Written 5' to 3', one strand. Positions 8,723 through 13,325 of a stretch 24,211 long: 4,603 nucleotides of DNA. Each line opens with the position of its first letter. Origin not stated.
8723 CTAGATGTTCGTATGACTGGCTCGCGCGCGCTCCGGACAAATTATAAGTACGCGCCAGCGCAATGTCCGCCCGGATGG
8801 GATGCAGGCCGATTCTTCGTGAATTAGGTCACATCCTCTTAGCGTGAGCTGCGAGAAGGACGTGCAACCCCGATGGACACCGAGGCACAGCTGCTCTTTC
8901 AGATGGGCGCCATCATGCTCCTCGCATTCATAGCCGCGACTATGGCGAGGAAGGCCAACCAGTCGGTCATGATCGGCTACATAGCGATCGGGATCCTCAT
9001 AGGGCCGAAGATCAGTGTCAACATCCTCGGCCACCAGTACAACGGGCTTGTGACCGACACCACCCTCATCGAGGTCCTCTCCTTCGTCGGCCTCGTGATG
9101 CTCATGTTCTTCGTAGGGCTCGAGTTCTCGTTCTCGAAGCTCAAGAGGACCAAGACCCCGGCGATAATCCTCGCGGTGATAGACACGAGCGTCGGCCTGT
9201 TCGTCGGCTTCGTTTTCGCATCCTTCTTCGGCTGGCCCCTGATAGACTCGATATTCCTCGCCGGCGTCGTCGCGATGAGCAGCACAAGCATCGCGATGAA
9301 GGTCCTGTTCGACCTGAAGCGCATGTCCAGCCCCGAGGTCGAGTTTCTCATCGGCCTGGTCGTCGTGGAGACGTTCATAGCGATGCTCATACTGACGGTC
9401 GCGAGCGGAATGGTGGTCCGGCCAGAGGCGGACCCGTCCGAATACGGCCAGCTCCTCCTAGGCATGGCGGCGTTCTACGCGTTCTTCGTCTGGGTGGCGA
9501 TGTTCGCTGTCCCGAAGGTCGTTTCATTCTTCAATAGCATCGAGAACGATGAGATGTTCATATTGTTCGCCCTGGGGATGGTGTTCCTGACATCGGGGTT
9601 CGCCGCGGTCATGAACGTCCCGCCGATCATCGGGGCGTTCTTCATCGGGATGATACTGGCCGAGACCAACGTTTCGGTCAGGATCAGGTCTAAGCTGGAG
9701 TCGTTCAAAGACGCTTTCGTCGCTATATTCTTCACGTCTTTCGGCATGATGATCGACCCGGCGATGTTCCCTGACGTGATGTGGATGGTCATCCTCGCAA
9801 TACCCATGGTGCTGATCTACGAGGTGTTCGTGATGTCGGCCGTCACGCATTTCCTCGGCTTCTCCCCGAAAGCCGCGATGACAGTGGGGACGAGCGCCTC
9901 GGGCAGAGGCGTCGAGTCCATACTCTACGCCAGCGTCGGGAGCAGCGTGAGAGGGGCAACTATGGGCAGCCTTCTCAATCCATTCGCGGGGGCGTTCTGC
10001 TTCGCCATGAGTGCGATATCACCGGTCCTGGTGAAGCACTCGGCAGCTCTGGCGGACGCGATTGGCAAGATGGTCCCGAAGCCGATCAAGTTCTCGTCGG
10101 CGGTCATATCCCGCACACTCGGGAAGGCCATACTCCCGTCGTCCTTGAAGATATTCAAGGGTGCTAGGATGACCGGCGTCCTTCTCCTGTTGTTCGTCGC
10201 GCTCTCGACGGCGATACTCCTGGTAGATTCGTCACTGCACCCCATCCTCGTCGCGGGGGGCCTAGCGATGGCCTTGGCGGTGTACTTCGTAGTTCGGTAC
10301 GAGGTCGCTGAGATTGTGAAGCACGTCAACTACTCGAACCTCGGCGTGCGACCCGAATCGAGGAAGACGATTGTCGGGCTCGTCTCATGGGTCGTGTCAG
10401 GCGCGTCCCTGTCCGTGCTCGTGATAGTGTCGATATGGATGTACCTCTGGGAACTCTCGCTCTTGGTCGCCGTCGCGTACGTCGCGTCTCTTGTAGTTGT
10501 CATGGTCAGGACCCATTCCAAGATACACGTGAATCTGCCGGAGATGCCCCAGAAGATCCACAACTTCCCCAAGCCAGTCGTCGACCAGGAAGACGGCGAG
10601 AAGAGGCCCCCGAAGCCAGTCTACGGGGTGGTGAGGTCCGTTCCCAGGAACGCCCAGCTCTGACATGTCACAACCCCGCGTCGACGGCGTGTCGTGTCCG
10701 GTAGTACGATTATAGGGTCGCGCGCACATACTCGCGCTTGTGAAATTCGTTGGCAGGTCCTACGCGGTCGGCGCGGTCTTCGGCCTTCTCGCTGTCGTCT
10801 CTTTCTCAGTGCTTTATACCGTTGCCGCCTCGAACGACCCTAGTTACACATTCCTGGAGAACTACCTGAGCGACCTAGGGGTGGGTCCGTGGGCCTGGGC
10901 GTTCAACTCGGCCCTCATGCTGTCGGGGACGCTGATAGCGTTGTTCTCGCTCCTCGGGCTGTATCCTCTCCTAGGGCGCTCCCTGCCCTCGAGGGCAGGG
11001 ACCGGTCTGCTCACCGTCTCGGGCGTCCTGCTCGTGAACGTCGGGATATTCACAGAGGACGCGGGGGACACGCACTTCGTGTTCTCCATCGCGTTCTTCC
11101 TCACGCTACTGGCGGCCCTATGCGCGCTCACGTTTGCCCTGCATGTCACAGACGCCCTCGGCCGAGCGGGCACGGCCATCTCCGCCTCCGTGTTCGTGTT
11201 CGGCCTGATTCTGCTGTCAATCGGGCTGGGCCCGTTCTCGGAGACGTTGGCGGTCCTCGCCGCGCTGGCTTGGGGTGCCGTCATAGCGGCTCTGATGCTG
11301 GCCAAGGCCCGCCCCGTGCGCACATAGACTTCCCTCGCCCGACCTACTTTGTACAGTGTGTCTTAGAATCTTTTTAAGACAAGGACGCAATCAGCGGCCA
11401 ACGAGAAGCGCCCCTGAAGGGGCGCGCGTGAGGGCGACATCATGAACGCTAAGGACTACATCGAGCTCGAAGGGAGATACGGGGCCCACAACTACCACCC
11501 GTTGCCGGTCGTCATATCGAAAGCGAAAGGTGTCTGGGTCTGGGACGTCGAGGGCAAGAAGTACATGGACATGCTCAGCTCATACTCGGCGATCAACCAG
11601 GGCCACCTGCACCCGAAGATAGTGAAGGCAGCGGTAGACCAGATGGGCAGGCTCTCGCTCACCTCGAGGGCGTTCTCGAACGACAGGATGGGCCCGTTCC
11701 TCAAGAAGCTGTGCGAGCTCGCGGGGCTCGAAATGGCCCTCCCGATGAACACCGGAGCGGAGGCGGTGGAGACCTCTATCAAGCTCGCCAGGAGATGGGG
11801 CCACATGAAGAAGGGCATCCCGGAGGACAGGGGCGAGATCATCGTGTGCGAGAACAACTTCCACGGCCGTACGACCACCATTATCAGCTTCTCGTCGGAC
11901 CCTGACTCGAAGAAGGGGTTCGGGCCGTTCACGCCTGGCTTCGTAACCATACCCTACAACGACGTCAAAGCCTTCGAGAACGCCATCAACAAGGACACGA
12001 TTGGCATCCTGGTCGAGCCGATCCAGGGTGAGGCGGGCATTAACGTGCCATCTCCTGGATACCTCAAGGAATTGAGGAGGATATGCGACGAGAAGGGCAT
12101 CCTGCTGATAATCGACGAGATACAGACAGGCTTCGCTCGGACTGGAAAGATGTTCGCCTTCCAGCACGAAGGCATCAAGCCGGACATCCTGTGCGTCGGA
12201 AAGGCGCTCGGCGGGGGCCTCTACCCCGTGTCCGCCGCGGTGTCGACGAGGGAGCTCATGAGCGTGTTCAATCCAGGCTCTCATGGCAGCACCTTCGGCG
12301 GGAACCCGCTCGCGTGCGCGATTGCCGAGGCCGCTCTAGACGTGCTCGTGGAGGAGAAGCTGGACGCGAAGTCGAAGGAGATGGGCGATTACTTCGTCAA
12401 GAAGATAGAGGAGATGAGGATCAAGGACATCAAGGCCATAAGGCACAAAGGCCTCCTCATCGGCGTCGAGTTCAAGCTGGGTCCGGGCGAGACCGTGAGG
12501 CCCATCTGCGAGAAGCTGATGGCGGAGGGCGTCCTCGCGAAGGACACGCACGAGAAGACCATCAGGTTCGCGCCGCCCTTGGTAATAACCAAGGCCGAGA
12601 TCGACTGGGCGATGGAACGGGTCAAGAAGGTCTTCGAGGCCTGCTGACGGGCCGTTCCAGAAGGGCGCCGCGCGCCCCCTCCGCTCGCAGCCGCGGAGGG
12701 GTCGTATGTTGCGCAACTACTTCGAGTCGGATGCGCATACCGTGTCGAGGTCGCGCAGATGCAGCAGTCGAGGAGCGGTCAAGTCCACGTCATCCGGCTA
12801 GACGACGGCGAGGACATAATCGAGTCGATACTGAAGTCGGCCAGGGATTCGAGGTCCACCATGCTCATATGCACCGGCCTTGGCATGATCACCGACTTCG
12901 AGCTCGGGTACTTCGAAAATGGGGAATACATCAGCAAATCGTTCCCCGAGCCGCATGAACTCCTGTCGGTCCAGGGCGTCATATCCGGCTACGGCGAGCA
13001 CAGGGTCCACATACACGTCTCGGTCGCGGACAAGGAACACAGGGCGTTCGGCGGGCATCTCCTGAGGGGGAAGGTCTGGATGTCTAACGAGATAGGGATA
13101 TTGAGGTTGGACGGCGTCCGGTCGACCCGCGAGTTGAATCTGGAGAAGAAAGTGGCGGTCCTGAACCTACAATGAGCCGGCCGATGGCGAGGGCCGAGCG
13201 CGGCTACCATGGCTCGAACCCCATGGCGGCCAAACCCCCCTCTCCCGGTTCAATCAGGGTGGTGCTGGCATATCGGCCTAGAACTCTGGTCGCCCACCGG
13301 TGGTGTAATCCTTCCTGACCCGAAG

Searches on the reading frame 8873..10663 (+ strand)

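Call 21: search_protein_families(library=pfam, proteins=[window:8873-10663:+], max_evalue=0.01)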
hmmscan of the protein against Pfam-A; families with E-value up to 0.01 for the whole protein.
window:8873-10663:+ (596 aa): 1 family
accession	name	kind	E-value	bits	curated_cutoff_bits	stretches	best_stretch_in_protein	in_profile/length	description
PF00999.27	Na_H_Exchanger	-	3.6e-47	161.5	26.2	1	16-359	2-343/375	Sodium/hydrogen exchanger, transmembrane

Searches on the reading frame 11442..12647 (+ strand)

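Call 21: search_protein_families(library=pfam, proteins=[window:11442-12647:+], max_evalue=0.01)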
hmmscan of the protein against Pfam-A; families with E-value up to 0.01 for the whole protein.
window:11442-12647:+ (401 aa): 2 families
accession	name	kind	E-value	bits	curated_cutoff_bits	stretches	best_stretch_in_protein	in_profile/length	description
PF00202.27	Aminotran_3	-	4.7e-131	437.6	30.5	1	13-397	1-402/403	Aminotransferase class-III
PF00155.27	Aminotran_1_2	-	8.3e-06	25.7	19.7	1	173-337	128-302/361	Aminotransferase class I and II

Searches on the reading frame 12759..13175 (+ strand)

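Call 21: search_protein_families(library=pfam, proteins=[window:12759-13175:+], max_evalue=0.01)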
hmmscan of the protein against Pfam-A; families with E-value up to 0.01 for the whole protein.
window:12759-13175:+ (138 aa): 1 family
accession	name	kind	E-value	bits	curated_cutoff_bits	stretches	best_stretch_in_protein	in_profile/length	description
PF03479.20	PCC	-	2.5e-24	86.3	25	1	8-118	1-116/117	Plants and Prokaryotes Conserved (PCC) domain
